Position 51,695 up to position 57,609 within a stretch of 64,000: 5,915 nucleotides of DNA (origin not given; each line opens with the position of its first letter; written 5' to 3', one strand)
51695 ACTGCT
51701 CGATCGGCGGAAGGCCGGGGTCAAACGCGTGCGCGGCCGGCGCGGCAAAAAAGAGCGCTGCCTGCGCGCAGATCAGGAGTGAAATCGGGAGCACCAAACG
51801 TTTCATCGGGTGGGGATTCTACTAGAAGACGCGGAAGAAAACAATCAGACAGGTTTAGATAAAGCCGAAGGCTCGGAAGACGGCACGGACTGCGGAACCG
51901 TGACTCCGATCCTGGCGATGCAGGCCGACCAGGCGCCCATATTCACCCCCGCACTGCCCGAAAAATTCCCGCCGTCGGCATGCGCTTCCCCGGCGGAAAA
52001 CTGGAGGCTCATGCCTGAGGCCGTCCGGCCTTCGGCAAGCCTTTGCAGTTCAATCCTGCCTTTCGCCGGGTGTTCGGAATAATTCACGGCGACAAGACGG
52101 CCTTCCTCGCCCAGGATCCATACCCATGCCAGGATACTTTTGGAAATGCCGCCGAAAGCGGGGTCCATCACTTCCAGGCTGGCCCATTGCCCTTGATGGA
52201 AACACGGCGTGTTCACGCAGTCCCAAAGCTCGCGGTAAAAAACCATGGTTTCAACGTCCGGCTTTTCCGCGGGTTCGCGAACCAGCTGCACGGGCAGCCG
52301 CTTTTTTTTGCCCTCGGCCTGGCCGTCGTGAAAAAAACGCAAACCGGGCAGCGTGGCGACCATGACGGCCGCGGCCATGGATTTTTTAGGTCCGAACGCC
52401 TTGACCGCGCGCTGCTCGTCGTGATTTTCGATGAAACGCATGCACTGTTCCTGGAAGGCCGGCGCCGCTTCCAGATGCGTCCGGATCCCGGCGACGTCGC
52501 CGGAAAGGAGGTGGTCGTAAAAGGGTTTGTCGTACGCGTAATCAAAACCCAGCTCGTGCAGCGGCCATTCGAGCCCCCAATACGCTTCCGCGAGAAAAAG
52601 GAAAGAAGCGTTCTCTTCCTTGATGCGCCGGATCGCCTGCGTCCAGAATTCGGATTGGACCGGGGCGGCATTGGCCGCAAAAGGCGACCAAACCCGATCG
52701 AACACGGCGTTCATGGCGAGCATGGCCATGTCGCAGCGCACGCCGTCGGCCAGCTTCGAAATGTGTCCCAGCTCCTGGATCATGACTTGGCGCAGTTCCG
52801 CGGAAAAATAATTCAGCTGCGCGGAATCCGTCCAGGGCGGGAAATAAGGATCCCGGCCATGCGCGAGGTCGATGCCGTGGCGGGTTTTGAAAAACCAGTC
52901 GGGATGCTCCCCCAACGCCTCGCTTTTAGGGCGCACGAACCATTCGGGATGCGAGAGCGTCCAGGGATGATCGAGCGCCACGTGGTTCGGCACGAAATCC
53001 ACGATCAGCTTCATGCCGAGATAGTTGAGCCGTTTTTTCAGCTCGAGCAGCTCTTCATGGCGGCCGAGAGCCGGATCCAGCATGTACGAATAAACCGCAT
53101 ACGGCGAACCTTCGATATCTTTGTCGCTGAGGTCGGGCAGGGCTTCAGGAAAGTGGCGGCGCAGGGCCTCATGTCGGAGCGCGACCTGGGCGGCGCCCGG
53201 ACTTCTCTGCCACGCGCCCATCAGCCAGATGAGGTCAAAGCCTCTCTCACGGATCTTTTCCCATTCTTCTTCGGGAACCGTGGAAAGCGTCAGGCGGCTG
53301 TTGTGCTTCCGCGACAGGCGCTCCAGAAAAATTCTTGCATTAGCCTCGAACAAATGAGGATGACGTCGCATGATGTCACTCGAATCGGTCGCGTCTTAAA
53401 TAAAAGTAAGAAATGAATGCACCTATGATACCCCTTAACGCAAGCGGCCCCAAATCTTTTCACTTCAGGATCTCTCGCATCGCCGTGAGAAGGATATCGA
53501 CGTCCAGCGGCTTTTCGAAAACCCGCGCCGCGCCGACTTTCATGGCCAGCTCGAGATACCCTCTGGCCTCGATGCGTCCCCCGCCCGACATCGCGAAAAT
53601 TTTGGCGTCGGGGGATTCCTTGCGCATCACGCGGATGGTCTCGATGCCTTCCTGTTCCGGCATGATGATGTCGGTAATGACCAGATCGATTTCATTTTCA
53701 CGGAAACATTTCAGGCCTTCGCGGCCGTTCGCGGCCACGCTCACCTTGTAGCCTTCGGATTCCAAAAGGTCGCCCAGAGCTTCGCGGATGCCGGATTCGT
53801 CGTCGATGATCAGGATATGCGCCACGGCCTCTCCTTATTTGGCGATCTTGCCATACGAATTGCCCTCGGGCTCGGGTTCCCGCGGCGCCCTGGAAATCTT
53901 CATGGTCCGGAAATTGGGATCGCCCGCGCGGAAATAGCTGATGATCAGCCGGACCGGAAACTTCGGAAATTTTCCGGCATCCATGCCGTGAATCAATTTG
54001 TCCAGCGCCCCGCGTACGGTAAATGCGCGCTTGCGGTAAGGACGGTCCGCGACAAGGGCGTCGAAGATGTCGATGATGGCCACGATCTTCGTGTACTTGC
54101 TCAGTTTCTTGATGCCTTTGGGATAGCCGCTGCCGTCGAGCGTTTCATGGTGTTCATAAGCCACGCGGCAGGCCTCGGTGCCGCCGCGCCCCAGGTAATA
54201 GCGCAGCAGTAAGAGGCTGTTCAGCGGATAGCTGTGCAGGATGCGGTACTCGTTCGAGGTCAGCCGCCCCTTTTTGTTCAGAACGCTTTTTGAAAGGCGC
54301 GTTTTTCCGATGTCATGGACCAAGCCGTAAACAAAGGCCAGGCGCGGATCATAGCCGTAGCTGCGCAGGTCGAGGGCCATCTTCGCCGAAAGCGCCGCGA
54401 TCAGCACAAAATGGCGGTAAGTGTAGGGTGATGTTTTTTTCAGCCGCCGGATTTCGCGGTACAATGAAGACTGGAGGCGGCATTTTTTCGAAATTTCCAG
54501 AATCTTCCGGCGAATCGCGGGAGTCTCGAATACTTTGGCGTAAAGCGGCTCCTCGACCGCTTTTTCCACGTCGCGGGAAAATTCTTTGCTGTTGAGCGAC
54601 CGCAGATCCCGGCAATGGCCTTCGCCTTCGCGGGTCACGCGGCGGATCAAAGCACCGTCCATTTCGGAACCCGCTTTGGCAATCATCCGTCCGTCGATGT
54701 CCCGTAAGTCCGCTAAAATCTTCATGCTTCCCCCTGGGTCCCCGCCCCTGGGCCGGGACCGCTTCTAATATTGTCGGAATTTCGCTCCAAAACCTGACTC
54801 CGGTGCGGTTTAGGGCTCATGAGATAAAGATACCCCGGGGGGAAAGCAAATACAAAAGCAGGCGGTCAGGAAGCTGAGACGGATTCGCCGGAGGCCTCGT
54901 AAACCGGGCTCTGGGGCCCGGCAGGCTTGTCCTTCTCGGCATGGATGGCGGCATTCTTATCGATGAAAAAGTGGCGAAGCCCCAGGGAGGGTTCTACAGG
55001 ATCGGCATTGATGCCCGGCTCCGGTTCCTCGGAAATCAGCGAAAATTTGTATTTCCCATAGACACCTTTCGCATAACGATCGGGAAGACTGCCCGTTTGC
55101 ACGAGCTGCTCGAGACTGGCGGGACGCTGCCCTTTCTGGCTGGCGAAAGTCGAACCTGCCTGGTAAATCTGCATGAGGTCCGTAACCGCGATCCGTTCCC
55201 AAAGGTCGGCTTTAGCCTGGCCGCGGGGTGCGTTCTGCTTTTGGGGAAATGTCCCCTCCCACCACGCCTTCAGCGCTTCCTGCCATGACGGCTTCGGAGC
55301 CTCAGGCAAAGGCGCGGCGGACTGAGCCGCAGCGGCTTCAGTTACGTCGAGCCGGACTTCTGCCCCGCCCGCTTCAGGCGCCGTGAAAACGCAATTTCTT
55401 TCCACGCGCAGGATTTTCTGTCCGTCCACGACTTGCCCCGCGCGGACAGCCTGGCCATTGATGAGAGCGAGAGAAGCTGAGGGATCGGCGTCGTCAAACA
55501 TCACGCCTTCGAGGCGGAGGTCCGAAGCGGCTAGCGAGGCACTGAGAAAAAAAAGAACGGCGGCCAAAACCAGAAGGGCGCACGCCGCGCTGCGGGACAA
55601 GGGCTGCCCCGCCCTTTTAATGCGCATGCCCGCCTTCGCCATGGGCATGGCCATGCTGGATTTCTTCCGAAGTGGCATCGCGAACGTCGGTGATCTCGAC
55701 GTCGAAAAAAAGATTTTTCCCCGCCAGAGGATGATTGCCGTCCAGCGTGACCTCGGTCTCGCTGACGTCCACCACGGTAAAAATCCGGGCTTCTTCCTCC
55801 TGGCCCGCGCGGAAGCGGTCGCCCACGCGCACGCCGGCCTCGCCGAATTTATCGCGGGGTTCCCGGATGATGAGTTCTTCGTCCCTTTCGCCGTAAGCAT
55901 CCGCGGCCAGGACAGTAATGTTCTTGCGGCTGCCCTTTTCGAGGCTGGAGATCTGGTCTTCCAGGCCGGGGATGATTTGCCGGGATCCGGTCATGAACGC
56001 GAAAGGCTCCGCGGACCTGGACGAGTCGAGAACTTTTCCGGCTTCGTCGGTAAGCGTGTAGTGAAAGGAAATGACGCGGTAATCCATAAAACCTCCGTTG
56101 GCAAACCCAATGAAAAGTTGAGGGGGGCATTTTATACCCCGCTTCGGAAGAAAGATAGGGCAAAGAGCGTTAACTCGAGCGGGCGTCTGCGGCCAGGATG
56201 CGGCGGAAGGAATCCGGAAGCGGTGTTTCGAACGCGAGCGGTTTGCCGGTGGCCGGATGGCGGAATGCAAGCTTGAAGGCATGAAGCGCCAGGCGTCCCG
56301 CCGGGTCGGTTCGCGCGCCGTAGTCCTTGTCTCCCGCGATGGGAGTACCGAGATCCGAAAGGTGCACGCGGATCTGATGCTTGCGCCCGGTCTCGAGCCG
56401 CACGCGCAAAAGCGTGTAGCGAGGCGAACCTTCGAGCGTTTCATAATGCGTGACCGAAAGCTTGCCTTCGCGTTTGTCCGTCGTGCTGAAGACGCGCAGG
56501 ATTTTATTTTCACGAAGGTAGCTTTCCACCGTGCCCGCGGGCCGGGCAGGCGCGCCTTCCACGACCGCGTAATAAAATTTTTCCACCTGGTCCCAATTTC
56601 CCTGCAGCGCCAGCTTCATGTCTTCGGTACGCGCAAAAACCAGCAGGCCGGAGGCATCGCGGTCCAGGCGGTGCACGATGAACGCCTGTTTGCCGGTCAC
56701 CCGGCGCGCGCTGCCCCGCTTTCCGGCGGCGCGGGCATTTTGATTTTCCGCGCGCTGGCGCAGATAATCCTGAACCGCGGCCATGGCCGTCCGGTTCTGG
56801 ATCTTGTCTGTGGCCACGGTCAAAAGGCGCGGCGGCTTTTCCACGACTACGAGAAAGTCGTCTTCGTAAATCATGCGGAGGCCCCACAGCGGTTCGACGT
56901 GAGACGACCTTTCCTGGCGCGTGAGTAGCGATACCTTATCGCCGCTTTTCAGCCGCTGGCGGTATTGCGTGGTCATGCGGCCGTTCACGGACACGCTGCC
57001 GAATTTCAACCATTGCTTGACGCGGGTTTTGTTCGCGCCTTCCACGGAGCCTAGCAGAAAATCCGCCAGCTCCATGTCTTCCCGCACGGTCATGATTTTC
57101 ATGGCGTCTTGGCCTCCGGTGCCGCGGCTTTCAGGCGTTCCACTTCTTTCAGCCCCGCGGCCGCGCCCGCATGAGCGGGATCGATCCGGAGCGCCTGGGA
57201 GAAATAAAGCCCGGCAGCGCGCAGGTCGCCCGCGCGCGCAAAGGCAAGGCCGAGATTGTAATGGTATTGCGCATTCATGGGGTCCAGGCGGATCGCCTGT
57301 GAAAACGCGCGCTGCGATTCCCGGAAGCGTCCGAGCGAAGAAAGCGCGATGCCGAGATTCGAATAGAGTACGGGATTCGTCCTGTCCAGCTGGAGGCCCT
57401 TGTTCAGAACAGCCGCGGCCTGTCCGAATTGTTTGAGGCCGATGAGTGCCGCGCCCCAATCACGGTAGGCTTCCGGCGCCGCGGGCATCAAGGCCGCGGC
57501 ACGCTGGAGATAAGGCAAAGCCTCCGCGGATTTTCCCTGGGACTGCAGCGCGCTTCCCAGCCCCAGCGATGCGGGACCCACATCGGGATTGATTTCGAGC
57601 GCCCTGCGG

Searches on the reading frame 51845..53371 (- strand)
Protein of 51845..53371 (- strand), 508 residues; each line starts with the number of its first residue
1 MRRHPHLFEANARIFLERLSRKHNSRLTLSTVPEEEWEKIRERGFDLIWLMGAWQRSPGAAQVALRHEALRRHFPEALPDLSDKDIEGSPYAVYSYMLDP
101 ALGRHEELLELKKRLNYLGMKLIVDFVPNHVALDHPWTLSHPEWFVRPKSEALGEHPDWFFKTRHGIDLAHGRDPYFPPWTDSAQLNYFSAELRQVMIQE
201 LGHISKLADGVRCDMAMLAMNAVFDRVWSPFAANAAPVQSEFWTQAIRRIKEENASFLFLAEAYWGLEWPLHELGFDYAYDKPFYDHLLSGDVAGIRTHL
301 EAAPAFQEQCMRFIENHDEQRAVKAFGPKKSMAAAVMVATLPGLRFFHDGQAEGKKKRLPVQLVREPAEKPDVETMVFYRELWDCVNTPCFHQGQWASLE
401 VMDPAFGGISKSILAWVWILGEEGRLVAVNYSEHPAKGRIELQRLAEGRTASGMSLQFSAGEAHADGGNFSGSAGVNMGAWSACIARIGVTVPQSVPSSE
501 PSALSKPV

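Call 18: search_protein_families(library=pfam, proteins=[window:51845-53371:-], max_evalue=0.001)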
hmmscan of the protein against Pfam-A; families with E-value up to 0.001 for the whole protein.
window:51845-53371:- (508 aa): 1 family
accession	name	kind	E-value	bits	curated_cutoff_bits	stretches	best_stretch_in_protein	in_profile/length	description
PF00128.31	Alpha-amylase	-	5.5e-12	46.1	22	1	96-355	57-356/446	Alpha amylase, catalytic domain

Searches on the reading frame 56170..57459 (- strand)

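Call 19: search_protein_families(library=pfam, proteins=[window:56170-57459:-], max_evalue=0.001)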
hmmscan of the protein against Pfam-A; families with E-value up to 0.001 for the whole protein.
window:56170-57459:- (429 aa): 1 family
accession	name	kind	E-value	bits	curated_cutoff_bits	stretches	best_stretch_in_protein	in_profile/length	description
PF00849.27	PseudoU_synth_2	-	6.6e-30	104.8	26.8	1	203-368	2-151/152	RNA pseudouridylate synthase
